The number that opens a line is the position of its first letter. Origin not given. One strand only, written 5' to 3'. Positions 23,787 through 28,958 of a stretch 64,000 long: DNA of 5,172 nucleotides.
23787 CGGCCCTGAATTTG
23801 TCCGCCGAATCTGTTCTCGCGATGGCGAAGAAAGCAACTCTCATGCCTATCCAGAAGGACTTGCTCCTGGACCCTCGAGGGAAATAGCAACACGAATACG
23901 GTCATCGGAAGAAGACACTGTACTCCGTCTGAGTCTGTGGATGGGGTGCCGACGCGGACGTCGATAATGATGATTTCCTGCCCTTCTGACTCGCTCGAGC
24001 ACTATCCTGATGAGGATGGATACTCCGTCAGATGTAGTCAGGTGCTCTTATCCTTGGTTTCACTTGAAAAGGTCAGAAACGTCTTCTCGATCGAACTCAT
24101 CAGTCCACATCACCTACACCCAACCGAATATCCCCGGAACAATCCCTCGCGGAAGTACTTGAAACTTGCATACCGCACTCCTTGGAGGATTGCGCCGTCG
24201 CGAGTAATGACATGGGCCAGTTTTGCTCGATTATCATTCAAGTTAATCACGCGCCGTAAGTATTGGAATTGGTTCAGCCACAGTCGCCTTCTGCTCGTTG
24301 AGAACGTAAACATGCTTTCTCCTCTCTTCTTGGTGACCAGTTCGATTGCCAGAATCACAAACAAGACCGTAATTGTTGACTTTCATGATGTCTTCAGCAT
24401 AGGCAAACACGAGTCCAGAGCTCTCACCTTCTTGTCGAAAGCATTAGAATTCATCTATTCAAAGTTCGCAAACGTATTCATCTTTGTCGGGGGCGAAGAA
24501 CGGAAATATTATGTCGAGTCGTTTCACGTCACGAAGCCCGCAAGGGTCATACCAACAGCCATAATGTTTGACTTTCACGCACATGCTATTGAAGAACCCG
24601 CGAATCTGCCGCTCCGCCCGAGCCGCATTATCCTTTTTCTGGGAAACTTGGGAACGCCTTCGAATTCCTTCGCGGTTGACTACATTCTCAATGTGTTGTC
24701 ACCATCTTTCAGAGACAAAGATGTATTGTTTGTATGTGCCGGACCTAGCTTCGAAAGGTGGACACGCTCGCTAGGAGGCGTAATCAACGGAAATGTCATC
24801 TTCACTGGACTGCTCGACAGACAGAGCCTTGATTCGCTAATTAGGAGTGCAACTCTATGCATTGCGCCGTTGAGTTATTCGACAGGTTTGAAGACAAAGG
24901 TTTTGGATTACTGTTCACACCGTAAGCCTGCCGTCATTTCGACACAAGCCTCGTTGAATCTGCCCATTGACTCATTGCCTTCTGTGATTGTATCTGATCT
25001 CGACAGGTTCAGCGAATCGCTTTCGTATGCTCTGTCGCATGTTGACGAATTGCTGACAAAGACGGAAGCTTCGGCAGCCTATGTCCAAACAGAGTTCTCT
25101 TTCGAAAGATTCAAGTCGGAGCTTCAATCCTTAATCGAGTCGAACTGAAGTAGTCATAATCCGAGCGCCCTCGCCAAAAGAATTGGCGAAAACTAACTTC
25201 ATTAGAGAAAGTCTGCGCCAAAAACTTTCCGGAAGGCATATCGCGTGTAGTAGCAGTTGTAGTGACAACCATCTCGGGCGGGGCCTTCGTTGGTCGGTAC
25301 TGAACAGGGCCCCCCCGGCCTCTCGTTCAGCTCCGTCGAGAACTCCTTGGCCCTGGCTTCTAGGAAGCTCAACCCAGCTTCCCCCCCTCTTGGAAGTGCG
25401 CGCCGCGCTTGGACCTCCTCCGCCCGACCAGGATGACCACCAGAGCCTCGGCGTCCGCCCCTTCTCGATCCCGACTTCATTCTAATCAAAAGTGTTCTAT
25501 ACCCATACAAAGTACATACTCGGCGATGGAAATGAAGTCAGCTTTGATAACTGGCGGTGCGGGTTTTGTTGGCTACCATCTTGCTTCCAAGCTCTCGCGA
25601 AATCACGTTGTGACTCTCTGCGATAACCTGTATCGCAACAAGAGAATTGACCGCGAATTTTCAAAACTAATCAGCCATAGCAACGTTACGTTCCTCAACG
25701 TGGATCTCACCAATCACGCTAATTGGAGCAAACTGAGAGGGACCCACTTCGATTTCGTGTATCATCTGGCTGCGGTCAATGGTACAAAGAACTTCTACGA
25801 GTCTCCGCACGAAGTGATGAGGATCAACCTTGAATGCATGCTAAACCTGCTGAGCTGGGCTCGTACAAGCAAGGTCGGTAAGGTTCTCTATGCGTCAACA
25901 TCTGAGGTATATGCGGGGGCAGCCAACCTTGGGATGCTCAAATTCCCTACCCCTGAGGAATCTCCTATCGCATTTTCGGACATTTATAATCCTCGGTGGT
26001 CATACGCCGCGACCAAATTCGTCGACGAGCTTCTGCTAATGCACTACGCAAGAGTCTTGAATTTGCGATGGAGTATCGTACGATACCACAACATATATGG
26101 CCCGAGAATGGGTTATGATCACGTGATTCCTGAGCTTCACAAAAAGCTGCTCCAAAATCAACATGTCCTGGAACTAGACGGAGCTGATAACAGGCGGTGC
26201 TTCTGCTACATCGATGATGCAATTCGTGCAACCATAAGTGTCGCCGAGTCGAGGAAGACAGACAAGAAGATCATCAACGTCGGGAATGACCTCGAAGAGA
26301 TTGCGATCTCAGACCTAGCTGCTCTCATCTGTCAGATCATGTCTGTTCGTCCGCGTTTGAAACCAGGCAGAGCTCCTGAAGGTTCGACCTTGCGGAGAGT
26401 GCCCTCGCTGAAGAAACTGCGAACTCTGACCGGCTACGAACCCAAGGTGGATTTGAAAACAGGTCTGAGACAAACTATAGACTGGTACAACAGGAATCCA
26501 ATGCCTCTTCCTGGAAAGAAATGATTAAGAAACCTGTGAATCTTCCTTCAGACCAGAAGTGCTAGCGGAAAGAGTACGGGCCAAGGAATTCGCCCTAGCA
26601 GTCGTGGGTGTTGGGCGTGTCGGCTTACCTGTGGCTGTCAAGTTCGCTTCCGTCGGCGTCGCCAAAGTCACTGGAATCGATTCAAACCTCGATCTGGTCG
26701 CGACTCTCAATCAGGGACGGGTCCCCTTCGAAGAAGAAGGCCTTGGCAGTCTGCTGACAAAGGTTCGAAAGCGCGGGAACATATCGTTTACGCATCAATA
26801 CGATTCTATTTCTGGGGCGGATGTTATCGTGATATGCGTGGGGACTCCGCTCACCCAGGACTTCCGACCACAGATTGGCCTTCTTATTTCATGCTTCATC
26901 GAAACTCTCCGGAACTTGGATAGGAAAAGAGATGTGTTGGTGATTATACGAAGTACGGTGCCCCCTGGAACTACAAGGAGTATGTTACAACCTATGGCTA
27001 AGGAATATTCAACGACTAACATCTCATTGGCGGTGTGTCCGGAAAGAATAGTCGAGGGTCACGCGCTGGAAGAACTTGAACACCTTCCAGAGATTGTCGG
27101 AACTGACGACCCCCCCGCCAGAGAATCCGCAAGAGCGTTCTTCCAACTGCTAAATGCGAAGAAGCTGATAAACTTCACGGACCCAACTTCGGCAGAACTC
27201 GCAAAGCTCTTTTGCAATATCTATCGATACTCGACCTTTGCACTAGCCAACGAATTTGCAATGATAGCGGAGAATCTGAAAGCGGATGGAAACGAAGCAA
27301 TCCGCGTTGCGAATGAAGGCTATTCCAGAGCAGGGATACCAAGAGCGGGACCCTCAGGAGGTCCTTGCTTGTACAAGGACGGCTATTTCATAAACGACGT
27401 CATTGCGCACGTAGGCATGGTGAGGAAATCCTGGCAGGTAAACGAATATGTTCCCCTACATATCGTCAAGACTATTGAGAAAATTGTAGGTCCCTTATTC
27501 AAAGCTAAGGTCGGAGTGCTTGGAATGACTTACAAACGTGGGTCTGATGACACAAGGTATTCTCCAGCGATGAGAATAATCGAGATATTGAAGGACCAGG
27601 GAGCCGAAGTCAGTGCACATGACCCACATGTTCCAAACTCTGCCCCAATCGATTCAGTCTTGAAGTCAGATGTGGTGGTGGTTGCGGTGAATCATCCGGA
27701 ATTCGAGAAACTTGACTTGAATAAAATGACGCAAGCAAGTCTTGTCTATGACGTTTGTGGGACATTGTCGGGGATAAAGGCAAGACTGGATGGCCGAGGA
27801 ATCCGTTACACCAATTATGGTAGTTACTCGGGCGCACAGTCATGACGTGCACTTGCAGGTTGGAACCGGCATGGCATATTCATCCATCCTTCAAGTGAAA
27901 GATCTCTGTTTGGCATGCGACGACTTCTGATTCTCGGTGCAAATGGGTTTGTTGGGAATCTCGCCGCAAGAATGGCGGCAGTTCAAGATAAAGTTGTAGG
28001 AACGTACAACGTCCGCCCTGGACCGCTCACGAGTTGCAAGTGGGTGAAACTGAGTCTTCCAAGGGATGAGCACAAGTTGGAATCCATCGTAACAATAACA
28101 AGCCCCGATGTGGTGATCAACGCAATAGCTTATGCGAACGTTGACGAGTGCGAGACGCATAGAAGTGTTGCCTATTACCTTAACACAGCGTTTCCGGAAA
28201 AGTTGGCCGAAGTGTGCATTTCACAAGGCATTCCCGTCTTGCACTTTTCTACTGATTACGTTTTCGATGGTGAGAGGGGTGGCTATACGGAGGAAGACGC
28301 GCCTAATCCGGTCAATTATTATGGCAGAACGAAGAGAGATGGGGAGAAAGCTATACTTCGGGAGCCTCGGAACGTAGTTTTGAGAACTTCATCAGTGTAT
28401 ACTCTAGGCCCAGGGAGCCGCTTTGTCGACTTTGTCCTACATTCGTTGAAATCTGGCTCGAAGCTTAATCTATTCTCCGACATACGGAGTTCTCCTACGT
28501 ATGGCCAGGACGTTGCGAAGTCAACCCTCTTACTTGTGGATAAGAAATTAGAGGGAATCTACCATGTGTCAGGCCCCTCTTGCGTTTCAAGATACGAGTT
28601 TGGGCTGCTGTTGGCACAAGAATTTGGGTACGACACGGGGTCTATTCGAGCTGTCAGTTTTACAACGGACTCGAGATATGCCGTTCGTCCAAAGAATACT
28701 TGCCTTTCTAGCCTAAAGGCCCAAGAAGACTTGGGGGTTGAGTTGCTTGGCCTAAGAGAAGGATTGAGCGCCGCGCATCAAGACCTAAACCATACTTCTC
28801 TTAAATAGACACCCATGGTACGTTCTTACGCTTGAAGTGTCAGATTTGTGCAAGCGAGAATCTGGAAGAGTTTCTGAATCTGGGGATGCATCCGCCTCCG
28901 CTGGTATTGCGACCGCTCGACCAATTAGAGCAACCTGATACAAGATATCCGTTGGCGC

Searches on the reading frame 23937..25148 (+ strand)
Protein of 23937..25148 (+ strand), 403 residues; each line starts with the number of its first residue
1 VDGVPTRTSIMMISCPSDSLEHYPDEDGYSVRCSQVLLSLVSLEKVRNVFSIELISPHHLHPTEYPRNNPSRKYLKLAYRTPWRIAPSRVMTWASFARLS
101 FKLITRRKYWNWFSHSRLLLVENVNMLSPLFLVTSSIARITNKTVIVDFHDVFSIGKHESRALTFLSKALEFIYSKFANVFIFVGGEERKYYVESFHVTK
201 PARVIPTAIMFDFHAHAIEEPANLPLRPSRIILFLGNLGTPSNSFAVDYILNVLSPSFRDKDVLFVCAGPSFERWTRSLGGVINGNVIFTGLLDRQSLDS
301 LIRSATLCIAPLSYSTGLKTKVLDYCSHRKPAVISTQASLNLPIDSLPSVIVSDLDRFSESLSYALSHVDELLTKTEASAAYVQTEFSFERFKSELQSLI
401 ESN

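Call 8: search_protein_families(library=pfam, proteins=[window:23937-25148:+], max_evalue=0.01)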
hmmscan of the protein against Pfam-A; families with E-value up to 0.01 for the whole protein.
window:23937-25148:+ (403 aa): 2 families
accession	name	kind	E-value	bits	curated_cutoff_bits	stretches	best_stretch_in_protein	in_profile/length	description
PF13692.12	Glyco_trans_1_4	-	5.1e-13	49.9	27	1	230-360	2-134/142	Glycosyl transferases group 1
PF13439.12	Glyco_transf_4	-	6.6e-05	23.4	28.5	1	86-209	41-166/170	Glycosyltransferase Family 4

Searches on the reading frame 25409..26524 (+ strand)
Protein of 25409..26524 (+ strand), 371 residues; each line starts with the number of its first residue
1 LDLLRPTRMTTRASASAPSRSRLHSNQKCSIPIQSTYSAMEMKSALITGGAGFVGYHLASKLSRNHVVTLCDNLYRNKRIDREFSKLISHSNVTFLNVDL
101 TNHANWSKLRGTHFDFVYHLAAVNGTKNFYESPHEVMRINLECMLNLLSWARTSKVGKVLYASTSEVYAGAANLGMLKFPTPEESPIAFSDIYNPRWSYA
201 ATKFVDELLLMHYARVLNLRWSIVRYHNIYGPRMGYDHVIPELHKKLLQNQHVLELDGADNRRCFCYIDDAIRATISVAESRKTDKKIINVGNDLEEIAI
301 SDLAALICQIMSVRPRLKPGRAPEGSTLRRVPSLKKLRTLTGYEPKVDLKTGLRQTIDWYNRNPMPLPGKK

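Call 8: search_protein_families(library=pfam, proteins=[window:25409-26524:+], max_evalue=0.01)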
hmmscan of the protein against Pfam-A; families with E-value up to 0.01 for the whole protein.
window:25409-26524:+ (371 aa): 6 families
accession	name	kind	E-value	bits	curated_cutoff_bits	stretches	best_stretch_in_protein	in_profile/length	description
PF01370.27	Epimerase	-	9.4e-46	156.6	20.9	1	45-292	1-240/240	NAD dependent epimerase/dehydratase family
PF16363.11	GDP_Man_Dehyd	-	1.7e-37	130.1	27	1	46-356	1-332/332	GDP-mannose 4,6 dehydratase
PF02719.21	Polysacc_synt_2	-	3.6e-13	49.8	20.2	2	46-176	2-140/293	Polysaccharide biosynthesis protein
PF07993.18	NAD_binding_4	-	6.2e-12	45.6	20.1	1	47-233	1-212/258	Male sterility protein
PF04321.23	RmlD_sub_bind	-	8e-11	42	27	1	45-288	3-206/287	RmlD substrate binding domain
PF01073.25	3Beta_HSD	-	2.2e-10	40.5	22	1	46-278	1-228/280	3-beta hydroxysteroid dehydrogenase/isomerase family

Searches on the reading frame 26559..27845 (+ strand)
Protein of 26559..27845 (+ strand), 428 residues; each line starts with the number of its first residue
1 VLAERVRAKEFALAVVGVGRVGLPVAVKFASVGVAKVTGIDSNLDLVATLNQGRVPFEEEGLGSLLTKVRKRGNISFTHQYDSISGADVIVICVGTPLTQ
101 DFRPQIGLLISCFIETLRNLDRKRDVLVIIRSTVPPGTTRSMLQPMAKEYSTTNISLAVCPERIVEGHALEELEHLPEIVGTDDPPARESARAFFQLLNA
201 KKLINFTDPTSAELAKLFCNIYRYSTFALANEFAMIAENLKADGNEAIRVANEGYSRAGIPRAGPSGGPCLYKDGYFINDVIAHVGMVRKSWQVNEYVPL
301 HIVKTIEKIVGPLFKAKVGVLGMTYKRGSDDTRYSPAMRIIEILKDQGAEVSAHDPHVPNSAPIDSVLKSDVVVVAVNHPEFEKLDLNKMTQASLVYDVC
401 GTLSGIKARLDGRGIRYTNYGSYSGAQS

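Call 8: search_protein_families(library=pfam, proteins=[window:26559-27845:+], max_evalue=0.01)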
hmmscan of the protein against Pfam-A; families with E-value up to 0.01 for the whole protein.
window:26559-27845:+ (428 aa): 3 families
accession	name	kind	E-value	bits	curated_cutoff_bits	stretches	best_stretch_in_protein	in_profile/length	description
PF03721.20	UDPG_MGDP_dh_N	-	1.7e-38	132.5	27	1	13-187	3-180/187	UDP-glucose/GDP-mannose dehydrogenase family, NAD binding domain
PF03720.21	UDPG_MGDP_dh_C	-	1.2e-20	74.2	30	1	319-402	1-100/103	UDP-glucose/GDP-mannose dehydrogenase family, UDP binding domain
PF00984.24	UDPG_MGDP_dh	-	1.3e-10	41.6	25.4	1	211-289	2-82/94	UDP-glucose/GDP-mannose dehydrogenase family, central domain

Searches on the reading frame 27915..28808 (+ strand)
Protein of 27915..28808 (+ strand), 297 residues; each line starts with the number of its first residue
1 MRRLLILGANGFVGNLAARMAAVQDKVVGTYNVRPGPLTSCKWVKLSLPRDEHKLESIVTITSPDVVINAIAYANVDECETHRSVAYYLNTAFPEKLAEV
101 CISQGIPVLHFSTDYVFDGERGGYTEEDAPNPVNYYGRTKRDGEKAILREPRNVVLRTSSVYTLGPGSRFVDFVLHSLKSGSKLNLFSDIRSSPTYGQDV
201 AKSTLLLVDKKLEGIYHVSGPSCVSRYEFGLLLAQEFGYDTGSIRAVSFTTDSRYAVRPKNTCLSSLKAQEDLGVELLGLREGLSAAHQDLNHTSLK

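Call 8: search_protein_families(library=pfam, proteins=[window:27915-28808:+], max_evalue=0.01)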
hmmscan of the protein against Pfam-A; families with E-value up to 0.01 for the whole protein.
window:27915-28808:+ (297 aa): 3 families
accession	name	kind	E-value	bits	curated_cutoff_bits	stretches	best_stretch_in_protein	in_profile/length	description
PF04321.23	RmlD_sub_bind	-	4e-62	210.3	27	1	3-290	2-284/287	RmlD substrate binding domain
PF01370.27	Epimerase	-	2.3e-16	60.4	20.9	1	5-210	2-227/240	NAD dependent epimerase/dehydratase family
PF02719.21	Polysacc_synt_2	-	7.4e-05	22.5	20.2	1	50-151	64-153/293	Polysaccharide biosynthesis protein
